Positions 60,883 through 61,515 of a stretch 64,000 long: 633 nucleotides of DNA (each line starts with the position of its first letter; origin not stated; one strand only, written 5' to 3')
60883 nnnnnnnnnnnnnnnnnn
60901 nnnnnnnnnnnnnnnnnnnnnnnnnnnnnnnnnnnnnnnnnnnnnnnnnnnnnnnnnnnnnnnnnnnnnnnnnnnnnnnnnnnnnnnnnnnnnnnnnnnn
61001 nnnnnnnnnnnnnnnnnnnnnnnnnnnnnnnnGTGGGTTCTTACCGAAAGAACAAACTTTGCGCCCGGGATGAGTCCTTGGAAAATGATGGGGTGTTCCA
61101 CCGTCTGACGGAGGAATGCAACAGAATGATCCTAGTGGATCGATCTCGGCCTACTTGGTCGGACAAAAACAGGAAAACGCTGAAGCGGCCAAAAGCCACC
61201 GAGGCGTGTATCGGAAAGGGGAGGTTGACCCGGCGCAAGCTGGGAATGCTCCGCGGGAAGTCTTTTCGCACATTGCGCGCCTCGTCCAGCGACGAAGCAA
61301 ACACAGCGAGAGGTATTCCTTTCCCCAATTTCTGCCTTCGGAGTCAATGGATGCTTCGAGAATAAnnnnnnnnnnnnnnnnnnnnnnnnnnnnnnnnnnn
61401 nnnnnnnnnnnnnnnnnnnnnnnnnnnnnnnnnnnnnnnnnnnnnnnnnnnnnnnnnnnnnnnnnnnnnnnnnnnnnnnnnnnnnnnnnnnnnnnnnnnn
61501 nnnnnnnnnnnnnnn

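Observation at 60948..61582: ~600 nt promoter-to-terminator non-coding region dense in GNRA-capped hairpins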

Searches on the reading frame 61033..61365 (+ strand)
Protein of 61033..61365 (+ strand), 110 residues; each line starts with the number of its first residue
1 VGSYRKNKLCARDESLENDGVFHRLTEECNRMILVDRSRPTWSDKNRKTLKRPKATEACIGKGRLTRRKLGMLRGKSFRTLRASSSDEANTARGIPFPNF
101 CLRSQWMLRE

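Call 8: search_protein_families(library=pfam, proteins=[window:61033-61365:+], max_evalue=0.1)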
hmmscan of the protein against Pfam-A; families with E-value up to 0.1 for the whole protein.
window:61033-61365:+ (110 aa): 0 families

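Call 103: search_protein_families(library=ncbifam, proteins=[L023:5130-6662:+], max_evalue=0.01)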
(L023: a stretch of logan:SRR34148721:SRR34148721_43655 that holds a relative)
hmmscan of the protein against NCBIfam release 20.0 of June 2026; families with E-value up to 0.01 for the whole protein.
L023:5130-6662:+ (510 aa): 2 families
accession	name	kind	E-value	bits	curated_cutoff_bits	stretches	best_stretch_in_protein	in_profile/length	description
NF002829.0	PRK03007.1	equivalog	0.0002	20.4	385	1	169-221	65-115/425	deoxyguanosinetriphosphate triphosphohydrolase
TIGR01353.1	dGTP_triPase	subfamily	0.00031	20.4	152.35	1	167-221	35-98/389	dGTP triphosphohydrolase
